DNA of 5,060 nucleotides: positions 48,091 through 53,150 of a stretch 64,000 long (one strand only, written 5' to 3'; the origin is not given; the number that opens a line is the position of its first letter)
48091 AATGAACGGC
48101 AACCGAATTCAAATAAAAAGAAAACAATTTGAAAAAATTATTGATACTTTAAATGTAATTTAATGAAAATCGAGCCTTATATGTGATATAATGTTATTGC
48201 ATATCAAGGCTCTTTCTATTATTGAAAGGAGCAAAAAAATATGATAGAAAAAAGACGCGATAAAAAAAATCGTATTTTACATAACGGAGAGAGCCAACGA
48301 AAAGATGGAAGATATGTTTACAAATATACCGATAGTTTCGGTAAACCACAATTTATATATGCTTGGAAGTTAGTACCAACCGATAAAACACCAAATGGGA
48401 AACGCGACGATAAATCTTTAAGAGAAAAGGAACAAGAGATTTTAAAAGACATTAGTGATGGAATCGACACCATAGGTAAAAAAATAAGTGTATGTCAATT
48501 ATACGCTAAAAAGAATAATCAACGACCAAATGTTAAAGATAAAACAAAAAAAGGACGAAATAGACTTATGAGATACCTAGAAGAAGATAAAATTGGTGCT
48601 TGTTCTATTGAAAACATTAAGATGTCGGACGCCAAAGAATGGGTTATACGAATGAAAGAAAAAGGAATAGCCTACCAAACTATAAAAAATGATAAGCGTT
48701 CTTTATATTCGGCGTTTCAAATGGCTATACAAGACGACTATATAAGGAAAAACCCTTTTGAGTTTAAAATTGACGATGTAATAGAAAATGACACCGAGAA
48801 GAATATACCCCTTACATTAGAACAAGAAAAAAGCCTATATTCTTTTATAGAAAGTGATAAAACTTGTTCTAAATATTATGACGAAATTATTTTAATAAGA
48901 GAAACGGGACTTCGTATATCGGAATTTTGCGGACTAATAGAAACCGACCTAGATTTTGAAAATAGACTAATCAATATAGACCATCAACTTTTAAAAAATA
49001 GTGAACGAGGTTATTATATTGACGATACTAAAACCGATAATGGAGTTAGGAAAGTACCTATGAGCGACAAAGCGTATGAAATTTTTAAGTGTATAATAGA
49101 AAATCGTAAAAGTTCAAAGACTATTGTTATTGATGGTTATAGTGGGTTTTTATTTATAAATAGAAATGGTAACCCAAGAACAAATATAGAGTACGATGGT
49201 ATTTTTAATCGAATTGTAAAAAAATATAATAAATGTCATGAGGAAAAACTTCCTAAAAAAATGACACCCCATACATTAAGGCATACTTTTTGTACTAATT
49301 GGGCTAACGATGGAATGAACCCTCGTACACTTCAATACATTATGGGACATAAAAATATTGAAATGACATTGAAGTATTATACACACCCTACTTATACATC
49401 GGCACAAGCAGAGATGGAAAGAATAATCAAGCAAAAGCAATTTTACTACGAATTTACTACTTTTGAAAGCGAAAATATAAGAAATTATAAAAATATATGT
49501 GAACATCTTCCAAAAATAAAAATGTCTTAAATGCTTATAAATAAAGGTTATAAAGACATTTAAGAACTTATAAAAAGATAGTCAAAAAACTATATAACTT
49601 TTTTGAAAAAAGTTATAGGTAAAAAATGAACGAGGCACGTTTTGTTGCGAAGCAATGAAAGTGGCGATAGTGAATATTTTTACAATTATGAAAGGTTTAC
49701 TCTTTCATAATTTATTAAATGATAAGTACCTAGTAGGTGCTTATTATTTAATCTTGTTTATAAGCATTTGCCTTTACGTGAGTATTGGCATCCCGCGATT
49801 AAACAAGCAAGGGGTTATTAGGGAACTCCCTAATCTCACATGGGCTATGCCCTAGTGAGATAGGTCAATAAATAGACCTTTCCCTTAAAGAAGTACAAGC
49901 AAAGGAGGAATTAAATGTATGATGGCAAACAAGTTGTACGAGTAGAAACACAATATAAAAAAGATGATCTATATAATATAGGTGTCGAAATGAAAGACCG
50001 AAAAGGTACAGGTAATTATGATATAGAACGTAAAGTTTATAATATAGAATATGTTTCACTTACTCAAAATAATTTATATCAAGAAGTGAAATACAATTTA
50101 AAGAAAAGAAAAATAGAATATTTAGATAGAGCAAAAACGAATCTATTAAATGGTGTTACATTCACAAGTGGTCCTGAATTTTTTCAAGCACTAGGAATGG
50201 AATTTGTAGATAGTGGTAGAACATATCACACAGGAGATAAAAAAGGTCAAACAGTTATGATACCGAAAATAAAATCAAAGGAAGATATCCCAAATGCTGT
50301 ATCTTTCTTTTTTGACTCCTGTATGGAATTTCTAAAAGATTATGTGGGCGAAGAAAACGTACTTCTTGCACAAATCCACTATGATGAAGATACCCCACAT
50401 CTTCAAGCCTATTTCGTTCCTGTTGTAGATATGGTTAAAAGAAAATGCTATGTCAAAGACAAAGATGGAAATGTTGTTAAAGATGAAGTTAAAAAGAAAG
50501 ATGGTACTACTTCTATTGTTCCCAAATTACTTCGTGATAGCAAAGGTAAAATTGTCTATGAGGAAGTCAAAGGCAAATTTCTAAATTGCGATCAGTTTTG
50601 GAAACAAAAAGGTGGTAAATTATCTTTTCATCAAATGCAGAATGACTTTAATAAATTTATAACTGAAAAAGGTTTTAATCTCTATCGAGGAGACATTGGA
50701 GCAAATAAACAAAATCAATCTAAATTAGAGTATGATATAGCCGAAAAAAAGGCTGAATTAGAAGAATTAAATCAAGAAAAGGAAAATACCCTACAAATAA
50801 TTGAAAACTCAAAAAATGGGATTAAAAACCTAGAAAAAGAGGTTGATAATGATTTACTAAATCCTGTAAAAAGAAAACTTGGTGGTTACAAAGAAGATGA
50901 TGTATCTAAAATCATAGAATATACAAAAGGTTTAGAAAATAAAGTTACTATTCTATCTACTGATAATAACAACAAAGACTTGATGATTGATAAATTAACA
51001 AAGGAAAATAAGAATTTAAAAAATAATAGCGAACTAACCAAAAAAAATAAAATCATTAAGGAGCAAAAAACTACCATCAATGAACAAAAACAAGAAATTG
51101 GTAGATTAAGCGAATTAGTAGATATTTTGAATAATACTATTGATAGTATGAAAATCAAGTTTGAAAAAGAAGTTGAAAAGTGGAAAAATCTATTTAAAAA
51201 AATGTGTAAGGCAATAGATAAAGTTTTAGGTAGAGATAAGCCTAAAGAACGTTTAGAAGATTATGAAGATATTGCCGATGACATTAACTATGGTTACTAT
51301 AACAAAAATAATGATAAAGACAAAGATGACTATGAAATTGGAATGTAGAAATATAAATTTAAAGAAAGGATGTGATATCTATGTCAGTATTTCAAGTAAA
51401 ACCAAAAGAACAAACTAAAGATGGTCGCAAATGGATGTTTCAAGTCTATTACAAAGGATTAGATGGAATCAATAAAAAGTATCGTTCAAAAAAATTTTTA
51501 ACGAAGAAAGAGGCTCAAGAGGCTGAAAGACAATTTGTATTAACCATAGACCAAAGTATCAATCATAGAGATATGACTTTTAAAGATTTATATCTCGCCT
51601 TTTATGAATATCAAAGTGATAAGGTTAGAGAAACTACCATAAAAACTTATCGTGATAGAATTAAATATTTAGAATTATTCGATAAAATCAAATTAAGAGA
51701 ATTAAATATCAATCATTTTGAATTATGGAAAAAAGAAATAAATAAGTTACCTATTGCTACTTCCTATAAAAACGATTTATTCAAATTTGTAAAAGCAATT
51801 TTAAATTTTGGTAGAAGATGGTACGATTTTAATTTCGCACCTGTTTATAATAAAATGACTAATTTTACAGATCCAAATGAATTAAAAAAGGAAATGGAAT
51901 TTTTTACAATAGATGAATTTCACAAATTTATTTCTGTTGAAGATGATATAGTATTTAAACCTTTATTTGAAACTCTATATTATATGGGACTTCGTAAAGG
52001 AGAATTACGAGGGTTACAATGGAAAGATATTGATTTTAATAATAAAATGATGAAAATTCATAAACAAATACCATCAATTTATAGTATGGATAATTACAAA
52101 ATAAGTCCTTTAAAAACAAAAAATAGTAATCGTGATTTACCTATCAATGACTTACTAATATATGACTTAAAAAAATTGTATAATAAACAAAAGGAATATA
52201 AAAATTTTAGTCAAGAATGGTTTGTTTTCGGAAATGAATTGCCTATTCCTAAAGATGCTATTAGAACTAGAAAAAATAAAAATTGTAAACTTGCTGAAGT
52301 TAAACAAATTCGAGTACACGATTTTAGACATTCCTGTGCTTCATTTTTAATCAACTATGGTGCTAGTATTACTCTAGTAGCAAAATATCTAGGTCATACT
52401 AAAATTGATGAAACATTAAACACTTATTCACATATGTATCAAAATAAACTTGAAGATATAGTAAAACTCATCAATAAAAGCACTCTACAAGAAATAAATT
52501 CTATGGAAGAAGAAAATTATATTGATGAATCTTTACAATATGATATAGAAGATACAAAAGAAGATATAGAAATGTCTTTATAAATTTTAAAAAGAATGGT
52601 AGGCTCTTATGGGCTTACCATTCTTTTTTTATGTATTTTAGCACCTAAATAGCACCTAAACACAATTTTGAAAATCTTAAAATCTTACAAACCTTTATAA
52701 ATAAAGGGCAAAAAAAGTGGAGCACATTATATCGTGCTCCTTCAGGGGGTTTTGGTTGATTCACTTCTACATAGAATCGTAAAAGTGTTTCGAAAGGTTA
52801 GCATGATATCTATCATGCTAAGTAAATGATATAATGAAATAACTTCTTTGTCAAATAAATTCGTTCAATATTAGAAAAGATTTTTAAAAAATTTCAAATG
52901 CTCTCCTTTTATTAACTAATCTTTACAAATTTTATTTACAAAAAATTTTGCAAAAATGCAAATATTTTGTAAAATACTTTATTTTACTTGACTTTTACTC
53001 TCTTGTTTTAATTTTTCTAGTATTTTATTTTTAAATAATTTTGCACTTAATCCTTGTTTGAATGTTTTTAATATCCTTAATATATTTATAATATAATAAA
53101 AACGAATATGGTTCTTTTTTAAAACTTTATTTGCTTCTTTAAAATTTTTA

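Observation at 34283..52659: Composite ~18.4-kb integrative mobilizable element with two tyrosine recombinases and two relaxase types, bounded by 29-bp direct repeats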

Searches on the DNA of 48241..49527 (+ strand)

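Call 82: search_rna_families(sources=[L076, L077, L011, L014, L020], threshold=gathering)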
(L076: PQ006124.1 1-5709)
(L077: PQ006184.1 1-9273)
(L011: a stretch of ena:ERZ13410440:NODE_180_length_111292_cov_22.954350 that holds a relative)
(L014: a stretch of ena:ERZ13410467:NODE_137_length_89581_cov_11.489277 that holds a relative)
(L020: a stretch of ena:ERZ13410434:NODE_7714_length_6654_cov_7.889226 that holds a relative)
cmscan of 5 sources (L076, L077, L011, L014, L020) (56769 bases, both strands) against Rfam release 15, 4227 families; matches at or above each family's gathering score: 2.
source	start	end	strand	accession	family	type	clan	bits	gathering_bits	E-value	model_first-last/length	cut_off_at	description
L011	7321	7370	-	RF03070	ssNA-helicase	Gene; sRNA;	-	57.4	41.5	1.3e-07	1-49/49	no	ssNA-helicase RNA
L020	2391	2441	-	RF03070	ssNA-helicase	Gene; sRNA;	-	47.9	41.5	1.9e-05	1-49/49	no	ssNA-helicase RNA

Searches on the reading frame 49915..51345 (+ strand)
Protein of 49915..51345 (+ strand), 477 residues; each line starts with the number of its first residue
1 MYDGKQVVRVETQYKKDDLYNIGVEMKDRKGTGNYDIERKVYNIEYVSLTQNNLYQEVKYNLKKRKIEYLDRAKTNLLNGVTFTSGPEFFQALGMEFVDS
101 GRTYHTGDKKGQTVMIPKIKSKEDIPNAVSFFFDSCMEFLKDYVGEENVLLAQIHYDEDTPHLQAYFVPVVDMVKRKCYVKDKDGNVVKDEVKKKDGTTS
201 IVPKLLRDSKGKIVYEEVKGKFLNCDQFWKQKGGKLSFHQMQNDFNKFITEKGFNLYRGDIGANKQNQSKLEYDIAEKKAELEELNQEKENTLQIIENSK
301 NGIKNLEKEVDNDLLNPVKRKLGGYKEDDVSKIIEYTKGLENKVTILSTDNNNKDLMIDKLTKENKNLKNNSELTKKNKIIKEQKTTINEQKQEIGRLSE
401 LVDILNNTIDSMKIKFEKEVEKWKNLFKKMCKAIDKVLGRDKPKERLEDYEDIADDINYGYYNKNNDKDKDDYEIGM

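Call 12: search_protein_families(library=pfam, proteins=[window:49915-51345:+], max_evalue=0.01)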
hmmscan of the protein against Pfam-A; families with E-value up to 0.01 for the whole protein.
window:49915-51345:+ (477 aa): 1 family
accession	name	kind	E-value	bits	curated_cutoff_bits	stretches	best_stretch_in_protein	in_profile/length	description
PF01076.25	Mob_Pre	-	4.8e-12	46.5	25.5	1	131-174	102-145/196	Plasmid recombination enzyme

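Call 24: find_encoding_contigs(protein=window:49915-51345:+, flank=10000, max_places=10)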
Protein window:49915-51345:+ (477 aa): 5 contigs read that carry it; 2 places shown.
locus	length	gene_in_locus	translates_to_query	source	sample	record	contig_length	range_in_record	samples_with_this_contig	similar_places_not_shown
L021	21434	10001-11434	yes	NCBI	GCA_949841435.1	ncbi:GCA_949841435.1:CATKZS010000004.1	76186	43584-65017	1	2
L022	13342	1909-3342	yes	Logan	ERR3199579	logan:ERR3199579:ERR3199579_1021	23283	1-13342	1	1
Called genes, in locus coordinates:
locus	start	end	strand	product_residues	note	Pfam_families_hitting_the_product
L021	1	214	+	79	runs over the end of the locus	-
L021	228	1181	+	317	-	PF13481:AAA_25, PF03796:DnaB_C (weak), PF06745:ATPase (weak)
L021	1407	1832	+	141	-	-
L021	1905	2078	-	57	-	-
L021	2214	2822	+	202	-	-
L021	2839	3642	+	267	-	-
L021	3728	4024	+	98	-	-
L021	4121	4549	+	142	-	-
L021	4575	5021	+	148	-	-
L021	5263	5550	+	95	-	-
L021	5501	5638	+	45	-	-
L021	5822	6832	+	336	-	PF02407:Viral_Rep (weak)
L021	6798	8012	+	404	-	-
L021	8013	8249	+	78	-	PF09035:Tn916-Xis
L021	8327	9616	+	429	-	PF02920:Integrase_DNA, PF00589:Phage_integrase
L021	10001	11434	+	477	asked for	PF01076:Mob_Pre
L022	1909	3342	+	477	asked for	PF01076:Mob_Pre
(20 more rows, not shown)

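Call 56: search_protein_families(library=ncbifam, proteins=[window:49915-51345:+], max_evalue=0.01)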
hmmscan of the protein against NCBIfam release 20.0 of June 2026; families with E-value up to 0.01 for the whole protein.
window:49915-51345:+ (477 aa): 2 families
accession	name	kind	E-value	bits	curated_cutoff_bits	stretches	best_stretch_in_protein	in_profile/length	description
NF041497.1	MobV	equivalog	6.2e-22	78.6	100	1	5-264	3-184/187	MobV family relaxase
TIGR02559.1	HrpB7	equivalog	0.00068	20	134.4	0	371-421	92-142/158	type III secretion protein HrpB7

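Call 92: search_solved_structures(query=window:49915-51345:+, max_evalue=1, show_alignments=1)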
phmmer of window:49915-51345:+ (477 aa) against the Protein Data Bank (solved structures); distinct sequences matched with E-value up to 1: 2.
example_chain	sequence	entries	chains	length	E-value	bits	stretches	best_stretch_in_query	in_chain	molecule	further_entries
4lvi_A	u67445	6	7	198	0.00021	23.6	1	130-170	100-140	Plasmid recombination enzyme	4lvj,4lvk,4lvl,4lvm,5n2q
2kvo_A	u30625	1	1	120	0.62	12.2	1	191-225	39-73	Photosystem II reaction center psb28 protein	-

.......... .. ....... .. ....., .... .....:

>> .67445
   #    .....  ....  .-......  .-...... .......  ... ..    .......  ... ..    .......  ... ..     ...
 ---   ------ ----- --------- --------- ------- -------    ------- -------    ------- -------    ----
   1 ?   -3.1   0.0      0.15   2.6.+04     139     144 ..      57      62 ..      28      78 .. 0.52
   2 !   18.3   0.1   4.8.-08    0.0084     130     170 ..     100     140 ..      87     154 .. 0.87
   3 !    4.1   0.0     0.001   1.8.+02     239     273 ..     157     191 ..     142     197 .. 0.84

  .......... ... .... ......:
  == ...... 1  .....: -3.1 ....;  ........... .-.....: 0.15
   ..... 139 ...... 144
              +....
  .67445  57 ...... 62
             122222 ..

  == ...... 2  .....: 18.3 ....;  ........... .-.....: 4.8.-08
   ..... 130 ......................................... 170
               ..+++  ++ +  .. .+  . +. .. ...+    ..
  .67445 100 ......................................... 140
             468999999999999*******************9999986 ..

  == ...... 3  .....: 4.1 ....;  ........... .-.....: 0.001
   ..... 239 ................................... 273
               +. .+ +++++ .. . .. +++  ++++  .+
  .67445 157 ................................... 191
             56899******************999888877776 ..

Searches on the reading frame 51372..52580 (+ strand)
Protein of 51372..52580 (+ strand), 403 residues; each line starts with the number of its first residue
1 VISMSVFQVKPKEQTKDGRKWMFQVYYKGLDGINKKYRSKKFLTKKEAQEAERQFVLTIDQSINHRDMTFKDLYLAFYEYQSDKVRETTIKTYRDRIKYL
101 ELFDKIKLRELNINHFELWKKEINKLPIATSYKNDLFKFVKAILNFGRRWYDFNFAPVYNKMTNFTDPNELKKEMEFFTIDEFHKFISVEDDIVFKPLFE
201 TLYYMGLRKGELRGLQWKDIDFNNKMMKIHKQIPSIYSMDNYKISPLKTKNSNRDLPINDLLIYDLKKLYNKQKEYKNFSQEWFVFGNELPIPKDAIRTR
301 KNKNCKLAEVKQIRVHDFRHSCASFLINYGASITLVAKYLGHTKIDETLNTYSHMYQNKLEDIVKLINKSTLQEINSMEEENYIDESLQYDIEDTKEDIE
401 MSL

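Call 12: search_protein_families(library=pfam, proteins=[window:51372-52580:+], max_evalue=0.01)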
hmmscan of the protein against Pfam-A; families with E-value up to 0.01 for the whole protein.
window:51372-52580:+ (403 aa): 3 families
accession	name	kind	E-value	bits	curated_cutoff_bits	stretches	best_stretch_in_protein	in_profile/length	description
PF00589.27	Phage_integrase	-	8.2e-26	91.2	27.1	1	187-357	15-170/172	Phage integrase family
PF14657.12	Arm-DNA-bind_4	-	3.4e-08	33.4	22.3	1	20-63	1-46/47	Arm DNA-binding domain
PF14659.12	Phage_int_SAM_3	-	0.00079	20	22.6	1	69-115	1-49/58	Phage integrase, N-terminal SAM-like domain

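Call 56: search_protein_families(library=ncbifam, proteins=[window:51372-52580:+], max_evalue=0.01)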
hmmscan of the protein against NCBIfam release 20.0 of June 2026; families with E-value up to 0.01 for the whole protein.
window:51372-52580:+ (403 aa): 9 families
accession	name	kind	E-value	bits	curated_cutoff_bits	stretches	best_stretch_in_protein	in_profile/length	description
NF040815.2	recomb_XerA_Arch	equivalog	1.6e-24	86.9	220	2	83-232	10-151/263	site-specific tyrosine recombinase/integron integrase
TIGR02225.1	recomb_XerD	equivalog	2.8e-16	59.7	329.6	1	83-365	11-284/290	site-specific tyrosine recombinase XerD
TIGR02224.1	recomb_XerC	equivalog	3.9e-14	52.7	335.15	2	275-363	197-285/295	tyrosine recombinase XerC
NF001399.0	PRK00283.1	subfamily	8.7e-12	44.9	279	1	283-365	210-293/300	tyrosine recombinase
TIGR02249.1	integrase_gron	subfamily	4.9e-10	39.2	265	1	310-363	256-308/315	integron integrase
NF002331.0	PRK01287.1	subfamily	2.2e-07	30.2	371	1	311-365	269-322/365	site-specific tyrosine recombinase XerC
NF003462.0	PRK05084.1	equivalog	7.7e-07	28.2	267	1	205-368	207-357/360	tyrosine recombinase XerS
NF007370.0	PRK09870.1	subfamily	8.4e-07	28.8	221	1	203-349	42-174/200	tyrosine-type DNA invertase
NF007371.0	PRK09871.1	subfamily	2.6e-05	23.8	222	1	296-350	116-170/198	tyrosine-type DNA invertase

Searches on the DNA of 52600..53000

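Call 33: search_rna_families(source=window, start=52600, end=53000, threshold=evalue, max_evalue=10)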
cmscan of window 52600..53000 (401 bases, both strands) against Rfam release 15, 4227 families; matches with E-value up to 10: 5.
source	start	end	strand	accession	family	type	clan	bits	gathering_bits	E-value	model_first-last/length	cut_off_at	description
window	52659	52772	+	RF01228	snoR111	Gene; snRNA; snoRNA; HACA-box;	-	14.7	38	6.7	1-128/128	no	Small nucleolar RNA snoR111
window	52701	52743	-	RF01804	Lambda_thermo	Cis-reg; thermoregulator;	-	14.3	50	2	1-59/59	no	Lambda phage CIII thermoregulator element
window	52710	52770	-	RF01489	sbrA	Gene; sRNA;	-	13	45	7.8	1-71/71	no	Listeria sRNA sbrA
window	52798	52821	+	RF02731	JA03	Gene; sRNA;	-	11.8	44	3.6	155-178/274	no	Aggregatibacter sRNA JA03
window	52949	53000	+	RF00457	IRES_mnt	Cis-reg; IRES;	-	11.1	100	1.6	1-55/203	3'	Mnt IRES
